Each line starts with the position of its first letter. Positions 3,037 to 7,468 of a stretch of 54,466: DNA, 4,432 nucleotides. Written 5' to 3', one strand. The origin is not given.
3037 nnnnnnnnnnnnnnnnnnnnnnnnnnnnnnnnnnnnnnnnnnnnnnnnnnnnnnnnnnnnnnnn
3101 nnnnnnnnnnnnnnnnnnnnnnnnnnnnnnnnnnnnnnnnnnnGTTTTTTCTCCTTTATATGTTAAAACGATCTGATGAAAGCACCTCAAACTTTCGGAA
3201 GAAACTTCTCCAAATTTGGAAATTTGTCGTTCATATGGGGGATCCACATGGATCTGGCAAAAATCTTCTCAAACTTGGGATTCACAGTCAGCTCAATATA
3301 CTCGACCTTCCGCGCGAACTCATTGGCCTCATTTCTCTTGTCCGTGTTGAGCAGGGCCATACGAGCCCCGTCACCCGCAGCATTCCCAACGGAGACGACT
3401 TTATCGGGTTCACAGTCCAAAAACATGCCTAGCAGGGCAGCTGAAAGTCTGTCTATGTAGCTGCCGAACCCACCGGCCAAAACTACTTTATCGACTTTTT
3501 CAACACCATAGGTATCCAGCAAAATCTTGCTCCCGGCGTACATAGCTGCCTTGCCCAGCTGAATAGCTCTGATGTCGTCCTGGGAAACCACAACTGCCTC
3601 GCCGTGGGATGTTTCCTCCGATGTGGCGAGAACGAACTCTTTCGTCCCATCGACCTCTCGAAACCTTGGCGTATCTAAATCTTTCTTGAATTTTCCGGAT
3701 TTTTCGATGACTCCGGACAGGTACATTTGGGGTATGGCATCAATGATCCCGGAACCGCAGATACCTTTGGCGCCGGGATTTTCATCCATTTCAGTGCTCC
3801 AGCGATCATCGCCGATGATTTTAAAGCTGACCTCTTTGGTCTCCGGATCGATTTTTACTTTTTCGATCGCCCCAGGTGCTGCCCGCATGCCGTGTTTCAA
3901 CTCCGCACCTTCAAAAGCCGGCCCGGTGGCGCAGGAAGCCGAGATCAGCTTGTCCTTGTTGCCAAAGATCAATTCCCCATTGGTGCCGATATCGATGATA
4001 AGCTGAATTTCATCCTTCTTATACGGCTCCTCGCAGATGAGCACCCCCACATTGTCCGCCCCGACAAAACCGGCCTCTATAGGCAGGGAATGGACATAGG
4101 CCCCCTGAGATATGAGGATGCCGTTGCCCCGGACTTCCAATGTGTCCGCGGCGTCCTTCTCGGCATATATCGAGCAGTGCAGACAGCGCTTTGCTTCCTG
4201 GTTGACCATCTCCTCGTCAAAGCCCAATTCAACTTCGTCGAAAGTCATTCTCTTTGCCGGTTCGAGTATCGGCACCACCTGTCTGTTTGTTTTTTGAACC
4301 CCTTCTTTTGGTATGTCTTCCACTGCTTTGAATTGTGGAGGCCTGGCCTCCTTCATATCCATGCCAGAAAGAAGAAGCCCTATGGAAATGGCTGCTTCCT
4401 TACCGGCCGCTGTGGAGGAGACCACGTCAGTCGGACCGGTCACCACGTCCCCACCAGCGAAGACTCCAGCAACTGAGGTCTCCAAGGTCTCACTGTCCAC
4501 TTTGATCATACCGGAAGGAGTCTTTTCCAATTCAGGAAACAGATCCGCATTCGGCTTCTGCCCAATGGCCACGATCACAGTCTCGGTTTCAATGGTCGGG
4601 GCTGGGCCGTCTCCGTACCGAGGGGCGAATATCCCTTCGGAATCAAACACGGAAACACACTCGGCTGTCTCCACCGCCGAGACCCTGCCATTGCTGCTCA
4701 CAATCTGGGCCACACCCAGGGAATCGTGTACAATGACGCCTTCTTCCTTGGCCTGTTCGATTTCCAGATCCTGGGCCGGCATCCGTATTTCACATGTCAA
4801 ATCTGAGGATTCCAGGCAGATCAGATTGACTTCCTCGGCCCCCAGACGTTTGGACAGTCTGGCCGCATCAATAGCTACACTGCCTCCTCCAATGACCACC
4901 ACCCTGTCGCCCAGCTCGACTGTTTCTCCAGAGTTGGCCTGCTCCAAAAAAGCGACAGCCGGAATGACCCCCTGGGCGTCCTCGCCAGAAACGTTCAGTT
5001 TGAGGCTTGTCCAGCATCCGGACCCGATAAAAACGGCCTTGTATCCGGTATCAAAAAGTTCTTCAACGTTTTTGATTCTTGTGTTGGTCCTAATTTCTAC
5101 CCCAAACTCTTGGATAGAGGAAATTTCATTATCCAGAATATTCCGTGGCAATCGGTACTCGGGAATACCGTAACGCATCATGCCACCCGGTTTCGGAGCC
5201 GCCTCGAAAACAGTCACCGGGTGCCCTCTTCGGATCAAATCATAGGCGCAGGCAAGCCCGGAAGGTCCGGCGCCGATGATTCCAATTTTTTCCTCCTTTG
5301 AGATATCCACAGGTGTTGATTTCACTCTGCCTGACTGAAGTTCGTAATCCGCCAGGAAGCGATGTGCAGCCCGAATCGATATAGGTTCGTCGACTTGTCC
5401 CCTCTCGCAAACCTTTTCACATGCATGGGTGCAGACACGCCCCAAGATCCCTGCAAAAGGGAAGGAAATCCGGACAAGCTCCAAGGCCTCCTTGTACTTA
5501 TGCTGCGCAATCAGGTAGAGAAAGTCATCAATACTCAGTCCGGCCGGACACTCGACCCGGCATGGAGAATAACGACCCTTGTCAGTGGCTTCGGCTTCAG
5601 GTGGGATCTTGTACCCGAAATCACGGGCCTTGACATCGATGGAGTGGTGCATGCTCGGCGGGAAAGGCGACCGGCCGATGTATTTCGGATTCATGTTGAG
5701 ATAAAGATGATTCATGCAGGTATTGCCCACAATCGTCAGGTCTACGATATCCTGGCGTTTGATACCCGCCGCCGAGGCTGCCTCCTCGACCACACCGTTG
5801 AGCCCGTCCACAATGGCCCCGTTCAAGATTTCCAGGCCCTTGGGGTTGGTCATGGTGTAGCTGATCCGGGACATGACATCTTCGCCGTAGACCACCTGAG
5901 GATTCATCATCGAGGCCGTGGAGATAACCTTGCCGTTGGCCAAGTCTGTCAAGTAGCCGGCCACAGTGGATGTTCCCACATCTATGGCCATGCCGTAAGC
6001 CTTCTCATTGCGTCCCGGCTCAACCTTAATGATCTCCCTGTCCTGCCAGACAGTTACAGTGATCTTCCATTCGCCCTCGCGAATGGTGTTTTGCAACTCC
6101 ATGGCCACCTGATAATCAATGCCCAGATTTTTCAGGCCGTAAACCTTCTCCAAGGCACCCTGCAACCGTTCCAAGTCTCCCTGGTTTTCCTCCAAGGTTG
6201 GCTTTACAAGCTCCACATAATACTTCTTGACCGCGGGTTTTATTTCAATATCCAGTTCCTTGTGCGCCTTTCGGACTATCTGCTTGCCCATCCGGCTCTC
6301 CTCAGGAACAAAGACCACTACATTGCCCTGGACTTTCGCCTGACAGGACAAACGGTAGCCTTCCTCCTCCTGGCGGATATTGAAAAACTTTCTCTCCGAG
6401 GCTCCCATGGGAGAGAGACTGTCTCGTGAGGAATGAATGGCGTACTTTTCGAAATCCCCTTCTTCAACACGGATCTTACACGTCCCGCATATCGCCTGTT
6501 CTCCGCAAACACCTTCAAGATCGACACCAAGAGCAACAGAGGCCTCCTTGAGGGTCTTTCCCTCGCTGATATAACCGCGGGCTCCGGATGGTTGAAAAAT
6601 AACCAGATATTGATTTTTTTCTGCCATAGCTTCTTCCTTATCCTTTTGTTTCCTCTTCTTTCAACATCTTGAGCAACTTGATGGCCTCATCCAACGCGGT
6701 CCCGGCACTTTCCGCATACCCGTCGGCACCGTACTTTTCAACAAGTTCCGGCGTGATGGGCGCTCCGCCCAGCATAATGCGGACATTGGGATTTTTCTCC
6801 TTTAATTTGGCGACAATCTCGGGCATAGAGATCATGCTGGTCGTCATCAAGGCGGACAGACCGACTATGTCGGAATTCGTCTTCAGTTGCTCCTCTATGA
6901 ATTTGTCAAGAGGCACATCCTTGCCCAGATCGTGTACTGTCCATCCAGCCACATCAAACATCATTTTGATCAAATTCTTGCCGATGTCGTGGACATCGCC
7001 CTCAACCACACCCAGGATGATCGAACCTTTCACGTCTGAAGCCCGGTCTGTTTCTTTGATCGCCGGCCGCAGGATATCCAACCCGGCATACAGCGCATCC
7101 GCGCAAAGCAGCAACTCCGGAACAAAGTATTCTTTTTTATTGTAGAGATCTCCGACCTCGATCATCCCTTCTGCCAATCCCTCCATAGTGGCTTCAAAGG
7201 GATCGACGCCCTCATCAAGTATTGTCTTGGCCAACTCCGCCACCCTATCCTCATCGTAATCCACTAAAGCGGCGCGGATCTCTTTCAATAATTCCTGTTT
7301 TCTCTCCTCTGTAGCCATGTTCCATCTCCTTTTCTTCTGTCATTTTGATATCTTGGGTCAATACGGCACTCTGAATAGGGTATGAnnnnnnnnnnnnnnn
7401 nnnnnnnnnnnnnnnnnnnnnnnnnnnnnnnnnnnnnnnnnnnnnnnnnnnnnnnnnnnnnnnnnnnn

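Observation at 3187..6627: Corrinoid reductive activase with a whole GltD-like NAD(P)H/FAD/Fe-S module inserted into its ASKHA domain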

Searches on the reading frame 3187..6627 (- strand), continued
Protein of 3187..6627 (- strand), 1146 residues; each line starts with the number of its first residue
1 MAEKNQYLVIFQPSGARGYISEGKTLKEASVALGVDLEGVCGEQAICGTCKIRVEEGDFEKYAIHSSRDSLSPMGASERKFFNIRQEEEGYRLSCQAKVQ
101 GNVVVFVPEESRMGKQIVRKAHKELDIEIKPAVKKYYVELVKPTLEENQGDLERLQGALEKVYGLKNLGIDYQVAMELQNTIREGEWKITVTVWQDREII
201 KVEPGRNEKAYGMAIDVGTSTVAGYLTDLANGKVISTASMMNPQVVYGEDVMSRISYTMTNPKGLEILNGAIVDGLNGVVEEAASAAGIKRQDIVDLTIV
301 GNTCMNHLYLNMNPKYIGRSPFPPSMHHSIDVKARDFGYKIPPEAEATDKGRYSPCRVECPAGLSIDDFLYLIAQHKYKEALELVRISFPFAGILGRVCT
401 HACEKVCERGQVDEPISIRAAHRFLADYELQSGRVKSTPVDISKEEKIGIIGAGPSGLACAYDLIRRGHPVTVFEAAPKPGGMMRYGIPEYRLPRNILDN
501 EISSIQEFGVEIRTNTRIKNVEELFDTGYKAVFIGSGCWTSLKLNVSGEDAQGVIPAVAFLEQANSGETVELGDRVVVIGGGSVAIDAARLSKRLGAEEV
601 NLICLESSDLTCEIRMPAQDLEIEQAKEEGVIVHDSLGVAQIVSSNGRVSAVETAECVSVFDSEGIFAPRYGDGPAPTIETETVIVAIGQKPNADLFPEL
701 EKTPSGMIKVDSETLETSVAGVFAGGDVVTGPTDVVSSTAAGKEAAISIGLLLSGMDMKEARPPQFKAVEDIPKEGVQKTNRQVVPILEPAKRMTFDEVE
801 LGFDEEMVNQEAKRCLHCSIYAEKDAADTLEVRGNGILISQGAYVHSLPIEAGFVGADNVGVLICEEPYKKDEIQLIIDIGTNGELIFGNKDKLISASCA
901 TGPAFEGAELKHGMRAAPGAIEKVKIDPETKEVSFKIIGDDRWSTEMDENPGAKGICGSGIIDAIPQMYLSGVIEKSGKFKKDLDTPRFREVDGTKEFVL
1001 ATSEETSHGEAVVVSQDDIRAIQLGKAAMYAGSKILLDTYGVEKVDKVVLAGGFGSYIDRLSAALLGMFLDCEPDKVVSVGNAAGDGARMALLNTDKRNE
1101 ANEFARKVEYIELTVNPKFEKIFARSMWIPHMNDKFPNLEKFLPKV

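Call 66: find_encoding_contigs(protein=P0174, flank=7000, max_places=3)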
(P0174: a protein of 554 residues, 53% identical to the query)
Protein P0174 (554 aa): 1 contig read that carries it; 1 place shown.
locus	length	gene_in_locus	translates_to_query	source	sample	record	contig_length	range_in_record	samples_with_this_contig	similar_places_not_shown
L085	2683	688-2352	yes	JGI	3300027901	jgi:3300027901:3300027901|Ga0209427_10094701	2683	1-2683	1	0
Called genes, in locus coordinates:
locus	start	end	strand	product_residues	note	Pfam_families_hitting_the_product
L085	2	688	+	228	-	?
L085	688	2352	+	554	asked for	PF14691:Fer4_20, PF01946:Thi4 (faint), PF13241:NAD_binding_7 (faint), PF13738:Pyr_redox_3 (faint), PF01266:DAO, PF01593:Amino_oxidase (weak), PF07992:Pyr_redox_2, PF13450:NAD_binding_8, +1 more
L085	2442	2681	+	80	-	?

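Call 67: find_encoding_contigs(protein=P0156, flank=7000, max_places=3)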
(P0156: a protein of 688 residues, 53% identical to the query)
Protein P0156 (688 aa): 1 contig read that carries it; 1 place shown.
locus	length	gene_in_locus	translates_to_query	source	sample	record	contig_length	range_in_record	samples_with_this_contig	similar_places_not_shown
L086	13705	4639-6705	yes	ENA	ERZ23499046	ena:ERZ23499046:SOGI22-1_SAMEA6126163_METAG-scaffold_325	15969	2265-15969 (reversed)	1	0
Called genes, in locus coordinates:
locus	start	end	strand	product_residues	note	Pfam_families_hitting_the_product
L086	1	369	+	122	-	?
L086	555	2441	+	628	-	PF02310:B12-binding (faint)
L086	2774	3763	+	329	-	PF01208:URO-D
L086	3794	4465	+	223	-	PF02607:B12-binding_2, PF02310:B12-binding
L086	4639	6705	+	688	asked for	PF00111:Fer2 (weak), PF17650:RACo_linker, PF17651:Raco_middle, PF14574:RACo_C_ter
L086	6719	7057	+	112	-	PF22263:DUF6951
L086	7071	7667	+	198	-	PF10050:DUF2284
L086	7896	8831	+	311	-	PF01208:URO-D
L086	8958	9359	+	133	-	-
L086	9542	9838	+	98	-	-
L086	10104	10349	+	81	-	PF13192:Thioredoxin_3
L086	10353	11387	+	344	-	PF02492:cobW, PF07683:CobW_C (faint)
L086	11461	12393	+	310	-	PF00070:Pyr_redox (faint), PF00890:FAD_binding_2 (faint), PF07992:Pyr_redox_2, PF13738:Pyr_redox_3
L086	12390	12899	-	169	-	PF01597:GCV_H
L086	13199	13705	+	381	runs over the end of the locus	PF25199:nSTAND_NTPase5 (faint), PF02492:cobW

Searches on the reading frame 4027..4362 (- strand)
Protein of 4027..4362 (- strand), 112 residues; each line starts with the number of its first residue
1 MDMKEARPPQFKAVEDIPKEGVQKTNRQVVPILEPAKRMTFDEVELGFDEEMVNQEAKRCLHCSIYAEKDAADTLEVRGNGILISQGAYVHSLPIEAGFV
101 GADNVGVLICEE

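Call 18: search_protein_families(library=pfam, proteins=[window:4027-4362:-], max_evalue=1)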
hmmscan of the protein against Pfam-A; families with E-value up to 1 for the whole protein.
seq(112 aa): 2 families
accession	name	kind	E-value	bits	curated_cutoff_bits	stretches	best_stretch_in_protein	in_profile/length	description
PF14691.11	Fer4_20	-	0.00034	20.8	25.8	1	39-64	3-28/113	Dihydroprymidine dehydrogenase domain II, 4Fe-4S cluster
PF17651.6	Raco_middle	-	0.0009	19.4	26.8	1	70-109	117-156/163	RACo middle region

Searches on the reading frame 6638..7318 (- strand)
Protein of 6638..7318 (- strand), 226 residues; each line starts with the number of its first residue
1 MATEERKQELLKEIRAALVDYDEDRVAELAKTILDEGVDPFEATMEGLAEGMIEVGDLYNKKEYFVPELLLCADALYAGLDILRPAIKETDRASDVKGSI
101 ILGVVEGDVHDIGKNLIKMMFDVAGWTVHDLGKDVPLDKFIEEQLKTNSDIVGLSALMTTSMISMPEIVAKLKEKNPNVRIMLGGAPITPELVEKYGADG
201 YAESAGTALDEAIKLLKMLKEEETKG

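Call 7: search_protein_families(library=pfam, proteins=[window:6638-7318:-], max_evalue=0.001)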
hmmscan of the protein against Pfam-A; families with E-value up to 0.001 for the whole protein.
window:6638-7318:- (226 aa): 2 families
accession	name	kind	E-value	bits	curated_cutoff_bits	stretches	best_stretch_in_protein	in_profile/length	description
PF02310.24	B12-binding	-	3.2e-27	95.2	32.1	1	99-209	2-120/121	B12 binding domain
PF02607.22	B12-binding_2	-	1.7e-20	73.4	23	1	11-83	2-73/74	B12 binding domain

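Call 57: search_protein_families(library=ncbifam, proteins=[window:6638-7318:-], max_evalue=0.00001)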
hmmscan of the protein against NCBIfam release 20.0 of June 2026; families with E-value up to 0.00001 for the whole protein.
window:6638-7318:- (226 aa): 12 families
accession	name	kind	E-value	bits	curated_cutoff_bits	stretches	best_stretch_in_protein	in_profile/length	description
TIGR02370.1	pyl_corrinoid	subfamily_domain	1.2e-59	201.1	215.3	1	14-208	2-197/197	methyltransferase cognate corrinoid protein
NF047995.1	corrinoid_MtgC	exception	1.7e-51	174.8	310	1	9-216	3-213/215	glycine betaine-specific corrinoid protein MtgC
NF041607.1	dimeth_corrin_MtbC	equivalog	1.4e-50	171.6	350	1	16-216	3-203/203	dimethylamine corrinoid protein MtbC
NF047996.1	corrin_MtgC_2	exception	4.6e-47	160.2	370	1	9-215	3-209/212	glycine betaine-specific corrinoid protein MtgC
NF040669.1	MtaC2_Meth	equivalog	4e-40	137.9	450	1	7-207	39-237/267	methanol--corrinoid protein MtaC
NF040655.1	MtaC_Meth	equivalog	2.6e-39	134.8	420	1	7-217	32-239/253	methanol--corrinoid protein MtaC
TIGR02082.1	metH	equivalog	7.3e-36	123.2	1010.85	1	3-210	639-846/1182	methionine synthase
NF007024.0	PRK09490.1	equivalog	6.6e-28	97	1497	1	5-187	656-841/1234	methionine synthase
NF002612.0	PRK02261.1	equivalog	1.1e-11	44.4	110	1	98-186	4-93/148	methylaspartate mutase subunit S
NF052513.1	TransRegCarH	equivalog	1.7e-09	37.4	400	1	2-203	75-265/274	HTH-type transcriptional repressor CarH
TIGR01501.1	MthylAspMutase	equivalog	1.4e-08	34.6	135.8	1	99-176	3-80/134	methylaspartate mutase subunit S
TIGR00640.1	acid_CoA_mut_C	subfamily_domain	4.3e-07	30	57.45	1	100-217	5-124/132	methylmalonyl-CoA mutase C-terminal domain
